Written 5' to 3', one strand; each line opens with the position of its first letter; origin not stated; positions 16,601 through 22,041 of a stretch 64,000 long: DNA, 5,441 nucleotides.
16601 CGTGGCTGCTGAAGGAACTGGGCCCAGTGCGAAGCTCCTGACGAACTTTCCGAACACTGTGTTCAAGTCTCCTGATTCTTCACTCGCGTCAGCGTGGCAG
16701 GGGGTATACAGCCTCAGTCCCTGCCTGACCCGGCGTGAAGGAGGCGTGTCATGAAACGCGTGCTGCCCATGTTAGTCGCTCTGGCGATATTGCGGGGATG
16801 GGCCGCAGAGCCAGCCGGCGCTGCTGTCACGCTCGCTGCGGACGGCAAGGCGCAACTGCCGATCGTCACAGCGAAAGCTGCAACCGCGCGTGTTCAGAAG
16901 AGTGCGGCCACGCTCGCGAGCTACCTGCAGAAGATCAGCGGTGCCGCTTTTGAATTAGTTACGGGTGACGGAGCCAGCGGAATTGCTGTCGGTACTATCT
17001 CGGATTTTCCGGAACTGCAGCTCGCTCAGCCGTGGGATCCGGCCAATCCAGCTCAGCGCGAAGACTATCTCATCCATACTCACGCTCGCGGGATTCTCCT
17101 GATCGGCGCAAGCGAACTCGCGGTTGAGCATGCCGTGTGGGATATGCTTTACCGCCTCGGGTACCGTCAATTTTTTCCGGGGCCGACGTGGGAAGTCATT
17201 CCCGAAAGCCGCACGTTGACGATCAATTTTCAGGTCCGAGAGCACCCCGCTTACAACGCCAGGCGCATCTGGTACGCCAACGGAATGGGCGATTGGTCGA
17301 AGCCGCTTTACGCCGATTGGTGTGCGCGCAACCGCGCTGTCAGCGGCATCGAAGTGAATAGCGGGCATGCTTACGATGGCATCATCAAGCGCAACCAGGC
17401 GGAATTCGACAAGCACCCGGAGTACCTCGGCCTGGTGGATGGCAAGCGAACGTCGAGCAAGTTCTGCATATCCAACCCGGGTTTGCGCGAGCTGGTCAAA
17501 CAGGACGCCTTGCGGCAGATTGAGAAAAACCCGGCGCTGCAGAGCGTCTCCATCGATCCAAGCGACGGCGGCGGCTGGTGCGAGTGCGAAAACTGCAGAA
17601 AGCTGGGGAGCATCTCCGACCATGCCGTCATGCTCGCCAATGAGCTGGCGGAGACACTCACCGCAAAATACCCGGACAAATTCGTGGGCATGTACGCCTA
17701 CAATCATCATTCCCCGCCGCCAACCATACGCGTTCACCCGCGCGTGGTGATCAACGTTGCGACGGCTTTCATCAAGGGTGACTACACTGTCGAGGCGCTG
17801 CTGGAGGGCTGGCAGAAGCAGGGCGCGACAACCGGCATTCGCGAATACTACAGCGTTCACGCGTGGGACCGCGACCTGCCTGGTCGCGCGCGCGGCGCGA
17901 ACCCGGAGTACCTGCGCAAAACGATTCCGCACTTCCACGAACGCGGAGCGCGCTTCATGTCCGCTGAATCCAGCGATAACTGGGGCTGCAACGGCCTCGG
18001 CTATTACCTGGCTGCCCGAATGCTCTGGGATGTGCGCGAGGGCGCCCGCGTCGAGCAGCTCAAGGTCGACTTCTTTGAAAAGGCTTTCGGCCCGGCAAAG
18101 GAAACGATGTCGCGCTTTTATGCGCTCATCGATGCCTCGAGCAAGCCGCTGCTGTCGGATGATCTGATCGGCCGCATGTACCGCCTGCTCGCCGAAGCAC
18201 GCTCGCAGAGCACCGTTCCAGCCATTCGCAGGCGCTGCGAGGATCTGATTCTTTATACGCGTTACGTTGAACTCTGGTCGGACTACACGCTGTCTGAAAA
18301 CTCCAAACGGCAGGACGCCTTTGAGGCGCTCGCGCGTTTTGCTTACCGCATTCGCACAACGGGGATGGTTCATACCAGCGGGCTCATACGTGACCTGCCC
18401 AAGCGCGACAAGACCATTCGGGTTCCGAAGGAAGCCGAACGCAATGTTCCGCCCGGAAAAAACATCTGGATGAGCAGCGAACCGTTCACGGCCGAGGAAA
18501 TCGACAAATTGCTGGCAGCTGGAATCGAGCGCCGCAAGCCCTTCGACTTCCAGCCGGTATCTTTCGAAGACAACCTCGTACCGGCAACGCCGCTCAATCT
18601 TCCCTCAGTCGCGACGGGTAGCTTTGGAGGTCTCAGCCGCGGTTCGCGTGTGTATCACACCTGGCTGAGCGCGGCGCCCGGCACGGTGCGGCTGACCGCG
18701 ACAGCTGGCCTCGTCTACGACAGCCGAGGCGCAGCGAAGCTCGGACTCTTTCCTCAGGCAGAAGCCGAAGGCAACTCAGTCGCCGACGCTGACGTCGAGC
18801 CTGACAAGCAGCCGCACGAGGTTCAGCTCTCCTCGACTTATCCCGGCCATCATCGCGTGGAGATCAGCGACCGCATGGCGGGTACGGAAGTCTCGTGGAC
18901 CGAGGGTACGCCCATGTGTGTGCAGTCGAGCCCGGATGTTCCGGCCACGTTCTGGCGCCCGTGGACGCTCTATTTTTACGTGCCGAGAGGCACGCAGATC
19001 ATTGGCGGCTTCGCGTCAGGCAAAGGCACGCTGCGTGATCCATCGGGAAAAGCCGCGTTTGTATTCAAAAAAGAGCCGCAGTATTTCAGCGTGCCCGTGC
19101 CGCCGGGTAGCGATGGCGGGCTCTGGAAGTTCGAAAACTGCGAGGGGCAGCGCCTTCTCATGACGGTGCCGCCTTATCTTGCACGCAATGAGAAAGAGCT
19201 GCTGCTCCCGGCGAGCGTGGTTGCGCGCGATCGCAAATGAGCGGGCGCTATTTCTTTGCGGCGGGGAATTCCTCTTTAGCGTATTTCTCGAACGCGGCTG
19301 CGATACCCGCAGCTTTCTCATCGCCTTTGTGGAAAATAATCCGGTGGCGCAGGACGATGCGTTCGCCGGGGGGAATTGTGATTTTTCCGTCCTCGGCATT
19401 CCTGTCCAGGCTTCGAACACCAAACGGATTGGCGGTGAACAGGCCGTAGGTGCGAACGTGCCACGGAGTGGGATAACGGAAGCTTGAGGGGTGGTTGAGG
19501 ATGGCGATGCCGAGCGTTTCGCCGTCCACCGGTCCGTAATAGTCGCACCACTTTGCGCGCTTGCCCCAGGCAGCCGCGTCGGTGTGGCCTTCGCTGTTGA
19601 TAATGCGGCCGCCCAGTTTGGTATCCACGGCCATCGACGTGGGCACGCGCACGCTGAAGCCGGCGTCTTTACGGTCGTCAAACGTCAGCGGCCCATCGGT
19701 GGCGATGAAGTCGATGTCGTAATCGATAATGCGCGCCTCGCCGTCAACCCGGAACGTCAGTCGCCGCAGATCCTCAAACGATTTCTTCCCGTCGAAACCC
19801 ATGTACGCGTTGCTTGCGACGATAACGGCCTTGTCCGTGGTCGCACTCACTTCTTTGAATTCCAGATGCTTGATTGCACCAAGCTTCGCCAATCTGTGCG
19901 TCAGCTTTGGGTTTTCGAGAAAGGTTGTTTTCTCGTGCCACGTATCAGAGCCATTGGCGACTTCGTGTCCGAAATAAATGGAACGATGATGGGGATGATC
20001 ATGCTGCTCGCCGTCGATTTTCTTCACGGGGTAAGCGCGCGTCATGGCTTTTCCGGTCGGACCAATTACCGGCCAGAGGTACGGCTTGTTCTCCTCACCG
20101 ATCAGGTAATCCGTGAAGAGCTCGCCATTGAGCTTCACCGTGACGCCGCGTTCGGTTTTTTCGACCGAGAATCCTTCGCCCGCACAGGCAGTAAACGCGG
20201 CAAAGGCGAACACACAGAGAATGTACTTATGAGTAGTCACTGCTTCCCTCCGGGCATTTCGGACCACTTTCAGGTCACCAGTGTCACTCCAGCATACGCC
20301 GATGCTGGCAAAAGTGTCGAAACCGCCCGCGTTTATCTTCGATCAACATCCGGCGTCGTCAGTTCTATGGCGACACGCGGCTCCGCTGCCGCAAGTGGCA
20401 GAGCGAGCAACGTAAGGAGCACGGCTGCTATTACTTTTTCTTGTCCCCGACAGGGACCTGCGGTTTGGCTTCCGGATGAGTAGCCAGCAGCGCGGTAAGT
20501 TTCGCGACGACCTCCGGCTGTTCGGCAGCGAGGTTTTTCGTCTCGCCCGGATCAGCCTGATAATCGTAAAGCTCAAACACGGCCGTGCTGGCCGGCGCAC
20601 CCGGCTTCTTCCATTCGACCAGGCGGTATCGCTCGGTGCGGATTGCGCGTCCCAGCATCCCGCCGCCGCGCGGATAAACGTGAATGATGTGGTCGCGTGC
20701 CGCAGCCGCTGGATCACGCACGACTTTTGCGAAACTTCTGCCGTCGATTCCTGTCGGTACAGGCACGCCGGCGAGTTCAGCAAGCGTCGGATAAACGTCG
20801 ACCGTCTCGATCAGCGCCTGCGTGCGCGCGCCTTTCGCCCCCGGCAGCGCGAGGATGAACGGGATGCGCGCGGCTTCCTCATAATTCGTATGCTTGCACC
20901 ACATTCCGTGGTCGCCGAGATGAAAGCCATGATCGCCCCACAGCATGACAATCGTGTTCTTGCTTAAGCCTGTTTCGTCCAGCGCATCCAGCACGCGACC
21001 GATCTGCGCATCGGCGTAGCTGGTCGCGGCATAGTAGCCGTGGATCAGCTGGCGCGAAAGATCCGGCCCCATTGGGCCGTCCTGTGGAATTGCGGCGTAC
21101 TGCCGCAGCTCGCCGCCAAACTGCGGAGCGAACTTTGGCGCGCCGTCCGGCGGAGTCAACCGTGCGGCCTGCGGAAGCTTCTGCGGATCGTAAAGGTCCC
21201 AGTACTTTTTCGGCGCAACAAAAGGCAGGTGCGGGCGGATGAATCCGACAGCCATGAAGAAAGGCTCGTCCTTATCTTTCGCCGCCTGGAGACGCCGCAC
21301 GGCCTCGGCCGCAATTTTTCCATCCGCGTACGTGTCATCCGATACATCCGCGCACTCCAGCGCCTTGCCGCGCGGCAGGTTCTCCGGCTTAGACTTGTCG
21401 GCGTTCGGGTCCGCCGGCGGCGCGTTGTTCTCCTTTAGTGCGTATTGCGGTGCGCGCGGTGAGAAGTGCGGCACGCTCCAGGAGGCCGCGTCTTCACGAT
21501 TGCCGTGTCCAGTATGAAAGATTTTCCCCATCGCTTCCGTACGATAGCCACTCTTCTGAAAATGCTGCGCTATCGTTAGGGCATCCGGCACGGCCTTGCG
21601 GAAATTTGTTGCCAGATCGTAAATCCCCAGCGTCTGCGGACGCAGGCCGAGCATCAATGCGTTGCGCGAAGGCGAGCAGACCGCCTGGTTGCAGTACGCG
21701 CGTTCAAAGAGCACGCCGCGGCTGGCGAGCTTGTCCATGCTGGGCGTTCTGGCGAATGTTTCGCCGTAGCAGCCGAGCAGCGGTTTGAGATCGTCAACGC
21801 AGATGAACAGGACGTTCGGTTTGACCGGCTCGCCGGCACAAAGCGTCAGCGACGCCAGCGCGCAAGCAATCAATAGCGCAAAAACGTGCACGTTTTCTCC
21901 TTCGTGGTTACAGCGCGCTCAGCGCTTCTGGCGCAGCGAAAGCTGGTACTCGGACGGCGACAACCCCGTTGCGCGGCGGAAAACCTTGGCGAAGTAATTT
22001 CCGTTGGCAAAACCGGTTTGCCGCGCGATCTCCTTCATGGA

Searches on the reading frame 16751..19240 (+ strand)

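Call 10: search_protein_families(library=pfam, proteins=[window:16751-19240:+], max_evalue=0.001)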
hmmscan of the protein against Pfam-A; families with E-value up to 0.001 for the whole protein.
window:16751-19240:+ (829 aa): 1 family
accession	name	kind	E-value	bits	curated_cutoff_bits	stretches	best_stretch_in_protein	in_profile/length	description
PF16126.11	DUF4838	-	8.6e-38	130.7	26.6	1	142-456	1-323/325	Domain of unknown function (DUF4838)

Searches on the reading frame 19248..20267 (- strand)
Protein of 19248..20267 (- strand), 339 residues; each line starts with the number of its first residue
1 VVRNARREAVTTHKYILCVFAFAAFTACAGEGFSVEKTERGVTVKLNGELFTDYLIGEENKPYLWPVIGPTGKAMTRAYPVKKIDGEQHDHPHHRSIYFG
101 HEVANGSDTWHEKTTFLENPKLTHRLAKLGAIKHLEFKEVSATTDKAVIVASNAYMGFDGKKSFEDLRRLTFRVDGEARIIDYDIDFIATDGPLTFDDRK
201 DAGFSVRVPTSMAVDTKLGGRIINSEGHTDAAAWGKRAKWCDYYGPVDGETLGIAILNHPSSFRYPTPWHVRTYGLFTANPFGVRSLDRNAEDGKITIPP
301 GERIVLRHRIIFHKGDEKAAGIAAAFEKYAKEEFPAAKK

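Call 10: search_protein_families(library=pfam, proteins=[window:19248-20267:-], max_evalue=0.001)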
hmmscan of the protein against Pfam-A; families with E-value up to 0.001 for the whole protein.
window:19248-20267:- (339 aa): 1 family
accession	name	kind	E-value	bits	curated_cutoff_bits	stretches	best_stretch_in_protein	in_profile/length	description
PF14100.11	DUF6807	-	4.1e-70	236.9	27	1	42-326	2-269/270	Family of unknown function (DUF6807)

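Call 74: search_protein_families(library=ncbifam, proteins=[window:19248-20267:-], max_evalue=0.001)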
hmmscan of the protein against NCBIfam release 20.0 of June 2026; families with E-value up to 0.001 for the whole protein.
window:19248-20267:- (339 aa): 0 families

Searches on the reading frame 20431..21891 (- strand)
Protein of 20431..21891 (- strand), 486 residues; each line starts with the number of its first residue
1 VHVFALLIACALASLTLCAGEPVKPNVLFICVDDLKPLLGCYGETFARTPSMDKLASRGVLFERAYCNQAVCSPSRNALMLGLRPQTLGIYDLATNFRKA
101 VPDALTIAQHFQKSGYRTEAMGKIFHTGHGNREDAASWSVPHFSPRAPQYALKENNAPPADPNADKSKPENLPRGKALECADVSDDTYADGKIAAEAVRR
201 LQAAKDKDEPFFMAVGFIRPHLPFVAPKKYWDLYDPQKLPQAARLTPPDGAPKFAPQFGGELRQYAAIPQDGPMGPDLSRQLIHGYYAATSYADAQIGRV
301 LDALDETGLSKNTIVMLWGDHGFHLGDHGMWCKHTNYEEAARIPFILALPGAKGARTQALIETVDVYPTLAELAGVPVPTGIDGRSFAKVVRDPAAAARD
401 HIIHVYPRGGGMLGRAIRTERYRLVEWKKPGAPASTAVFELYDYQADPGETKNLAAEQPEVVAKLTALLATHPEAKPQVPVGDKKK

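Call 10: search_protein_families(library=pfam, proteins=[window:20431-21891:-], max_evalue=0.001)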
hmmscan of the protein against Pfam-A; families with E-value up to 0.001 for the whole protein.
window:20431-21891:- (486 aa): 4 families
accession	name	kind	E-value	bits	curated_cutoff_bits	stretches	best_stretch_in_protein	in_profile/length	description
PF00884.28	Sulfatase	-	7.4e-48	163.8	25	1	25-376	1-301/301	Sulfatase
PF16347.10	SGSH_C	-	1.2e-20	74.7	29.3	1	326-467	1-146/154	N-sulphoglucosamine sulphohydrolase, C-terminal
PF01663.27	Phosphodiest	-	4.3e-07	30.3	23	1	47-324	18-222/342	Type I phosphodiesterase / nucleotide pyrophosphatase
PF02995.22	DUF229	-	7.1e-05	22.1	25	1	280-330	300-350/496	Protein of unknown function (DUF229)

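Call 74: search_protein_families(library=ncbifam, proteins=[window:20431-21891:-], max_evalue=0.001)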
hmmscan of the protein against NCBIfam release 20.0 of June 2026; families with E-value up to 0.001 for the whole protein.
window:20431-21891:- (486 aa): 8 families
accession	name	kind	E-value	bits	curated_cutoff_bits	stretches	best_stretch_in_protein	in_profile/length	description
TIGR03417.1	chol_sulfatase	equivalog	6.9e-67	226.4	433.45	1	24-471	2-435/500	choline-sulfatase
NF010322.0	PRK13759.1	equivalog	1.6e-64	218.2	481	2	196-458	188-440/486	arylsulfatase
NF045661.1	HdlasePehA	equivalog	1.4e-40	139.4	900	2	183-402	180-404/506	phosphoric/sulfuric ester hydrolase PehA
NF052527.1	Mn_arylsulf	exception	3.7e-40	138.2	850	2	192-465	182-444/479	manganese-dependent arylsulfatase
NF053595.1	LptchSynLtaSGpos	equivalog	2.1e-10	39.8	970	1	281-377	425-529/626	lipoteichoic acid synthase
NF038282.1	LapC_YejM_PbgA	exception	3.1e-05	22.5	825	1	283-371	411-497/584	LPS biosynthesis-modulating metalloenzyme YejM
NF051873.1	AlkPhosPhoY32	equivalog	8.1e-05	21.3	1000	1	337-386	488-537/539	alkaline phosphatase PhoY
NF038075.1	fam_STM4013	hypoth_equivalog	0.00012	21.7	250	1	286-345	200-256/261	STM4013/SEN3800 family hydrolase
